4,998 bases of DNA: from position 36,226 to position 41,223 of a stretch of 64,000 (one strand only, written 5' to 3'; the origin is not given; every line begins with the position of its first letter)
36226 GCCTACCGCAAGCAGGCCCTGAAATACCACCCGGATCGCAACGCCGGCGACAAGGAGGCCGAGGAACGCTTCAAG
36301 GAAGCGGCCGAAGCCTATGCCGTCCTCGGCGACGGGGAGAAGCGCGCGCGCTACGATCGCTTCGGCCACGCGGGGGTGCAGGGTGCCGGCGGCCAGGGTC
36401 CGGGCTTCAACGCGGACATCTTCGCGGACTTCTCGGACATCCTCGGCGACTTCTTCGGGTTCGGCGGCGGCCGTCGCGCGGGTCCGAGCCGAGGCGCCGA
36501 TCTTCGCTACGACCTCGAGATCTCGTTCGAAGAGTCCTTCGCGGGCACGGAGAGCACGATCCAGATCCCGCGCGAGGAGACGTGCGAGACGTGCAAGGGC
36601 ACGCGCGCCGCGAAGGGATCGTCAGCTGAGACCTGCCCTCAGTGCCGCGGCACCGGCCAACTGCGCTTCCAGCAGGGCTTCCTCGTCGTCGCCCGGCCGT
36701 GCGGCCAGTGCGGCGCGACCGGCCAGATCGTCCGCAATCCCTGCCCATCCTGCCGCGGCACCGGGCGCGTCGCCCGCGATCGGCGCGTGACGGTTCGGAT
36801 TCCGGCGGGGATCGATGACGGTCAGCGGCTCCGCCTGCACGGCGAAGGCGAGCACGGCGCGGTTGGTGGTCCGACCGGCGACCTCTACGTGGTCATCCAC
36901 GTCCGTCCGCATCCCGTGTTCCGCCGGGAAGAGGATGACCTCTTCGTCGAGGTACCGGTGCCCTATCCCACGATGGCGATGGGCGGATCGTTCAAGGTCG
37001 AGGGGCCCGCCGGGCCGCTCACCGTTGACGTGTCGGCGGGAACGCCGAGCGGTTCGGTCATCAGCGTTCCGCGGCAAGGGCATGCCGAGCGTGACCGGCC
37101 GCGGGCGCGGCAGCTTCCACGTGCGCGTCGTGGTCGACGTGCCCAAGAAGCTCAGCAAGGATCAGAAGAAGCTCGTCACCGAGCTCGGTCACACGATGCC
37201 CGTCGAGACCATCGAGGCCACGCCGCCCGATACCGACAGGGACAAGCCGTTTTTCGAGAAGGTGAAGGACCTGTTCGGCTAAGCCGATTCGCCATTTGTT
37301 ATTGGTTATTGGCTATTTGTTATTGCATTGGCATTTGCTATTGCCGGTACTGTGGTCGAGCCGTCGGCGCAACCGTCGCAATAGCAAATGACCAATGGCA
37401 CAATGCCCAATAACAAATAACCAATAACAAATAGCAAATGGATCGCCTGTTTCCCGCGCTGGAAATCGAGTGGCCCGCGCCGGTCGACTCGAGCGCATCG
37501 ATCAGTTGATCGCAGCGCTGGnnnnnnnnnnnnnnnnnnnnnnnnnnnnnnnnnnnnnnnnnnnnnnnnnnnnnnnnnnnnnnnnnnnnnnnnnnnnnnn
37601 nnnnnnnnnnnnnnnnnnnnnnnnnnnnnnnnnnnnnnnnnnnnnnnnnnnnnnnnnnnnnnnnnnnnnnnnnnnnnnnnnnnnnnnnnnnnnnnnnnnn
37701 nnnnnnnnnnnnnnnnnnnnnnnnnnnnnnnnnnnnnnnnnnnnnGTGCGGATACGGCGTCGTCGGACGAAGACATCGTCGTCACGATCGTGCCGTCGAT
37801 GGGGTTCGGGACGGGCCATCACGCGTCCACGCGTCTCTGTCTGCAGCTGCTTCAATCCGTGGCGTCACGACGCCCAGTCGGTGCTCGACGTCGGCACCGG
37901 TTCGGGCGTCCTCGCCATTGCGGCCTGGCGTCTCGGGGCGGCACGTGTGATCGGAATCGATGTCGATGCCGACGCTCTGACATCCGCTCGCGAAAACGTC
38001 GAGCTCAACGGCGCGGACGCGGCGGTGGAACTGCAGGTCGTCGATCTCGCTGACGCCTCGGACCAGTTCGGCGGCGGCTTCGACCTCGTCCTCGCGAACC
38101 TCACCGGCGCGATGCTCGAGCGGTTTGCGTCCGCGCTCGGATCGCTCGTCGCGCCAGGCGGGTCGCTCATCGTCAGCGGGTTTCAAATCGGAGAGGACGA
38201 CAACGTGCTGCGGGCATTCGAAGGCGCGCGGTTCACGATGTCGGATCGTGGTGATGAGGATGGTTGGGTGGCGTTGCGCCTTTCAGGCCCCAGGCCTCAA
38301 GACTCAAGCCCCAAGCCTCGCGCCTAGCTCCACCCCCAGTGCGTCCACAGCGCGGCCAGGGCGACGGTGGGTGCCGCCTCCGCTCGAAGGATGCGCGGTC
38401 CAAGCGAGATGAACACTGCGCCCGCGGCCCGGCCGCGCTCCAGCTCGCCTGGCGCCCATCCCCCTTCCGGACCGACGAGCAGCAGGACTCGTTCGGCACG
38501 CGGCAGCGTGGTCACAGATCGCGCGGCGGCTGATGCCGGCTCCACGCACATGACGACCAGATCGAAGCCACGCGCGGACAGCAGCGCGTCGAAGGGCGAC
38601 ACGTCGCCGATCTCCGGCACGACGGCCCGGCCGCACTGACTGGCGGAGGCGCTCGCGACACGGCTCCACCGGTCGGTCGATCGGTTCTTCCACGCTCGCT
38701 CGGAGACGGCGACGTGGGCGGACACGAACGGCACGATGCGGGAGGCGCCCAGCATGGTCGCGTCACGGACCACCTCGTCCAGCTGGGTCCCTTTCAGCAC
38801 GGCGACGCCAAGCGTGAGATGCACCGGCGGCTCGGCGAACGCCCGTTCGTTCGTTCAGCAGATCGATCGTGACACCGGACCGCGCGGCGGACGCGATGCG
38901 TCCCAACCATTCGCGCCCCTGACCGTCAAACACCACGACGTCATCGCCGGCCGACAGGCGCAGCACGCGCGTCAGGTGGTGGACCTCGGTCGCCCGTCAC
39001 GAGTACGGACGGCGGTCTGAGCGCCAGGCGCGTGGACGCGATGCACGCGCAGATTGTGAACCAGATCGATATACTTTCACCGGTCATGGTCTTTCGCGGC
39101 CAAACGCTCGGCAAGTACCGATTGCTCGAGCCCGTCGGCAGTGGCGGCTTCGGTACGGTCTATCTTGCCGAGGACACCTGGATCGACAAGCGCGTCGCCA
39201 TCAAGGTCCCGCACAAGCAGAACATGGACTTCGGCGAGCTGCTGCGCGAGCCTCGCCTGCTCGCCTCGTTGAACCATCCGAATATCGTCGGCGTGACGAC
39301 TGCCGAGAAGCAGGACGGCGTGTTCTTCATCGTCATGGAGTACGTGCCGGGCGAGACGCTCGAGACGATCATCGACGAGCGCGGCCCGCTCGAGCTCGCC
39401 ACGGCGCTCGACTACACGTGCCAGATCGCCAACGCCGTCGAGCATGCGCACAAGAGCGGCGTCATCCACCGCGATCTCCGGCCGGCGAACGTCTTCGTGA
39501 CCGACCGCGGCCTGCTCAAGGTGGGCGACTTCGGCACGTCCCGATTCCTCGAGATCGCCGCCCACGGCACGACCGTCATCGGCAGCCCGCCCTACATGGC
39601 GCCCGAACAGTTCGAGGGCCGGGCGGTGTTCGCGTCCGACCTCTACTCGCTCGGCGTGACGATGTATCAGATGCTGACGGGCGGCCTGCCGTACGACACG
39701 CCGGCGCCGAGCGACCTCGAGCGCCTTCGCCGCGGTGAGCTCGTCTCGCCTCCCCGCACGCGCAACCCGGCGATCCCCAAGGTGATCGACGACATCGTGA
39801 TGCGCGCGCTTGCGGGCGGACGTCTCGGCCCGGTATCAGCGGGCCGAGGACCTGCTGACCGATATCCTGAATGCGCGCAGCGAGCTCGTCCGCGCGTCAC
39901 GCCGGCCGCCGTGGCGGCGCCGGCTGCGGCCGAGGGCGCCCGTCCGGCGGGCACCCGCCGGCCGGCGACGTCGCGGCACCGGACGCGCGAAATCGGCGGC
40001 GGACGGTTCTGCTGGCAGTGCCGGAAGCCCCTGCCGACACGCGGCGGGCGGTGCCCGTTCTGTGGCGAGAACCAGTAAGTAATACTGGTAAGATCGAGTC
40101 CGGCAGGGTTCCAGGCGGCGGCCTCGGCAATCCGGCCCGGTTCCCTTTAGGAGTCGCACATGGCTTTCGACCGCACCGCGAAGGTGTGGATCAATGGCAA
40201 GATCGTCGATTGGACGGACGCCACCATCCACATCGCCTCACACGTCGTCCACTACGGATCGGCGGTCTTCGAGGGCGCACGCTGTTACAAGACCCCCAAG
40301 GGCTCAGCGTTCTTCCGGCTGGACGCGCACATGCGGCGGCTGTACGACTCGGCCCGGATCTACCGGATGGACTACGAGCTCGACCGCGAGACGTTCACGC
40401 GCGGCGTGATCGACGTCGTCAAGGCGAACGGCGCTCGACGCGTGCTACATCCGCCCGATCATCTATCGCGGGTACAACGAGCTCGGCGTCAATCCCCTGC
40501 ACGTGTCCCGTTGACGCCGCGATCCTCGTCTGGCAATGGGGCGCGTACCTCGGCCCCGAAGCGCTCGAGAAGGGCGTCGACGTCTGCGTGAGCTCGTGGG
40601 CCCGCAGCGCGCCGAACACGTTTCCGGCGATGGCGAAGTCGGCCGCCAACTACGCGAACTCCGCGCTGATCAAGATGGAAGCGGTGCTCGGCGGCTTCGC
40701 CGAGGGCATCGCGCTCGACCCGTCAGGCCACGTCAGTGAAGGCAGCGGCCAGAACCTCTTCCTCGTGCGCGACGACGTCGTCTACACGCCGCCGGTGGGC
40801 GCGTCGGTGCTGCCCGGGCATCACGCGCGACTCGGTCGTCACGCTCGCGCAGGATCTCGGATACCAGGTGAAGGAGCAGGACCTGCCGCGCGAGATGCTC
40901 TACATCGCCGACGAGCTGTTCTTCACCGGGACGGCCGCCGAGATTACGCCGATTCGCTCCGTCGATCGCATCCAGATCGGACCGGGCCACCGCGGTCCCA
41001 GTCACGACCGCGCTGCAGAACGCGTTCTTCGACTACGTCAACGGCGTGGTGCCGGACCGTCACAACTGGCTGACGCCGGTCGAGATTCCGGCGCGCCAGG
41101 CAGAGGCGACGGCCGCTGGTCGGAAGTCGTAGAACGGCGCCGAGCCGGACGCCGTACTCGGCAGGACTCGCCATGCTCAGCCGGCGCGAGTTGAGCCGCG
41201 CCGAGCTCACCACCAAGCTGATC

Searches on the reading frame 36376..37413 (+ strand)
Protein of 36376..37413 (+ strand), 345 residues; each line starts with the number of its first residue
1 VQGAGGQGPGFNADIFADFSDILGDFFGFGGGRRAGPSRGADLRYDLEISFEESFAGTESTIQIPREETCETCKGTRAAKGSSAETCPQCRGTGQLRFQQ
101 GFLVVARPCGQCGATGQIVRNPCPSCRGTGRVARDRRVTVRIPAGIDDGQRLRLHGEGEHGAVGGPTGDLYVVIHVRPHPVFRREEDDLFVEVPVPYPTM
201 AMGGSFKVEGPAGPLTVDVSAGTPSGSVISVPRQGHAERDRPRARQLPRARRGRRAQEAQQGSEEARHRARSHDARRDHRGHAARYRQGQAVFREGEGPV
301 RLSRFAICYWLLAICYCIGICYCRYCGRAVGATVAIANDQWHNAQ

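Call 25: search_protein_families(library=pfam, proteins=[window:36376-37413:+], max_evalue=0.01)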
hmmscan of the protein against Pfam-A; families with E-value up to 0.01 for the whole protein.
window:36376-37413:+ (345 aa): 3 families
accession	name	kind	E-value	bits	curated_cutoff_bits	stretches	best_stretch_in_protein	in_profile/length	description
PF01556.23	DnaJ_C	-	2.8e-38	131.8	26.6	1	43-239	1-135/152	DnaJ C terminal domain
PF00684.25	DnaJ_CXXCXGXG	-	3.5e-13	50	32.7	1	70-130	1-65/65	DnaJ central domain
PF15777.11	Anti-TRAP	-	0.0037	17.7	32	0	67-101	10-47/59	Tryptophan RNA-binding attenuator protein inhibitory protein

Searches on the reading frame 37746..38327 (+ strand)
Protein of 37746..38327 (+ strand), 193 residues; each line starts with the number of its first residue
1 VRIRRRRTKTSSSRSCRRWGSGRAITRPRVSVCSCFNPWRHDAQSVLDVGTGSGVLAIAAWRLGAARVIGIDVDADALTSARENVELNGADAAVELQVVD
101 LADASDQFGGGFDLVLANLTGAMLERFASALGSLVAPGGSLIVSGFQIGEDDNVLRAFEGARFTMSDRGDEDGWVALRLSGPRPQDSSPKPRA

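Call 12: search_protein_families(library=pfam, proteins=[window:37746-38327:+])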
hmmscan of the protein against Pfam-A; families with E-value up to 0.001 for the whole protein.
window:37746-38327:+ (193 aa): 15 families
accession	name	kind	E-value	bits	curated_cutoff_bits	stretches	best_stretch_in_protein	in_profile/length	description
PF06325.19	PrmA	-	8.1e-30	104.8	22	1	42-178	161-292/296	Ribosomal protein L11 methyltransferase (PrmA)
PF13847.12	Methyltransf_31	-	1.3e-13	51.3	27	1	41-147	2-113/145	Methyltransferase domain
PF13649.12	Methyltransf_25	-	1.5e-11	45.3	27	1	46-139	1-97/97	Methyltransferase domain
PF05175.20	MTS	-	2.2e-09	37.7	23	1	42-118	31-105/170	Methyltransferase small domain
PF08241.18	Methyltransf_11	-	3.3e-08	34.5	21.2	1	47-142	1-94/95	Methyltransferase domain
PF08242.18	Methyltransf_12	-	4.1e-08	34.3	30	1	47-139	1-96/98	Methyltransferase domain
PF00107.32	ADH_zinc_N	-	2.2e-06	28.1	31.8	1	50-154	1-96/129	Zinc-binding dehydrogenase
PF02475.24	TRM5-TYW2_MTfase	-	1.7e-05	25.3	28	1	42-121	36-114/164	TRM5/TYW2 methyltransferase domain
PF03602.21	Cons_hypoth95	-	3.1e-05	24.2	24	1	34-115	31-117/182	Conserved hypothetical protein 95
PF02353.26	CMAS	-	4e-05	23.5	27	1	44-146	64-167/273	Mycolic acid cyclopropane synthetase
PF13489.12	Methyltransf_23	-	5e-05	23.5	27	1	38-145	18-118/164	Methyltransferase domain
PF01135.25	PCMT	-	0.00017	21.8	20.3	1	43-142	74-170/210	Protein-L-isoaspartate(D-aspartate) O-methyltransferase (PCMT)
PF10294.15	Methyltransf_16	-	0.00021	21.5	21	1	41-118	45-127/174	Lysine methyltransferase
PF01728.25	FtsJ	-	0.00032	21.1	24.1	0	42-118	21-98/181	FtsJ-like methyltransferase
PF12847.13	Methyltransf_18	-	0.00051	20.5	27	1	43-100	15-73/151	Methyltransferase domain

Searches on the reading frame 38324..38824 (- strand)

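Call 12: search_protein_families(library=pfam, proteins=[window:38324-38824:-])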
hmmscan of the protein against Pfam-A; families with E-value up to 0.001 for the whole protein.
window:38324-38824:- (166 aa): 1 family
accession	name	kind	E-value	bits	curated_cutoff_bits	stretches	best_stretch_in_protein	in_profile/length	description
PF04452.19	Methyltrans_RNA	-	9.2e-40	136.4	23.9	1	2-159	6-164/165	RNA methyltransferase domain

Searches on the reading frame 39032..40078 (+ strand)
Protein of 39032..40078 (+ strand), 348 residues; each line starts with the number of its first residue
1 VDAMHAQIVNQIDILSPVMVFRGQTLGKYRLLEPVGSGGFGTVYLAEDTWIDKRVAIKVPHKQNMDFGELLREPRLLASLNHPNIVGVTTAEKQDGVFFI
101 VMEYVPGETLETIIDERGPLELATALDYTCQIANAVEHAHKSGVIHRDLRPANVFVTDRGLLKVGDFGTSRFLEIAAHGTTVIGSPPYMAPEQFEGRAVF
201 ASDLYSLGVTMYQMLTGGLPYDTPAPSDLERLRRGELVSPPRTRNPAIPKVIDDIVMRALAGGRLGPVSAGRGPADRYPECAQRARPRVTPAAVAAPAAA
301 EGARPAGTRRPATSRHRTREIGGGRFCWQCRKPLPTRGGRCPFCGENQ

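Call 25: search_protein_families(library=pfam, proteins=[window:39032-40078:+], max_evalue=0.01)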
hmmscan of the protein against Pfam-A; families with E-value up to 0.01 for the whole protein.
window:39032-40078:+ (348 aa): 5 families
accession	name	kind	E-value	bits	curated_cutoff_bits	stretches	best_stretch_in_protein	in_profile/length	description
PF00069.31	Pkinase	-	1.8e-47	162.4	31.7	1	29-227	1-203/263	Protein kinase domain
PF07714.23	PK_Tyr_Ser-Thr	-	2.3e-35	122.6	23.1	1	31-253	3-238/258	Protein tyrosine and serine/threonine kinase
PF03109.22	ABC1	-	2.8e-06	27.1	22.9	1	99-174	144-218/244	ABC1 atypical kinase-like domain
PF01636.29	APH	-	3.5e-06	27.4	23.2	0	36-118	6-86/239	Phosphotransferase enzyme family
PF14531.12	Kinase-like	-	4.6e-06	26.5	25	1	108-226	130-256/289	Kinase-like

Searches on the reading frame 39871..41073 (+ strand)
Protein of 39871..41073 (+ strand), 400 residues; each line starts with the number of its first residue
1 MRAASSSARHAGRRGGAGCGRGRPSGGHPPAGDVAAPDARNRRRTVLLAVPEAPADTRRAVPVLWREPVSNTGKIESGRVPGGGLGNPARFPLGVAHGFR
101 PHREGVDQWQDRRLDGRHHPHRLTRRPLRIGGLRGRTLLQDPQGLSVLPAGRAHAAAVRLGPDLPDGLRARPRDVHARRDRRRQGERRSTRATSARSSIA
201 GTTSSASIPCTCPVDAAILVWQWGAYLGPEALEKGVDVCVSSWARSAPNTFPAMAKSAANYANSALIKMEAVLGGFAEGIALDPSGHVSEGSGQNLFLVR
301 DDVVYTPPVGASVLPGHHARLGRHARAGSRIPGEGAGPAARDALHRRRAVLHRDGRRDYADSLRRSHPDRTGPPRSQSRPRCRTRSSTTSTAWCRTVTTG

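Call 12: search_protein_families(library=pfam, proteins=[window:39871-41073:+])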
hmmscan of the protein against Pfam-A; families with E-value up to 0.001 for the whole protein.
window:39871-41073:+ (400 aa): 1 family
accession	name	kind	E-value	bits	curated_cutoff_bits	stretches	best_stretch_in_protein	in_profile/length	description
PF01063.24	Aminotran_4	-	7e-16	59.2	28.5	1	229-316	90-175/223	Amino-transferase class IV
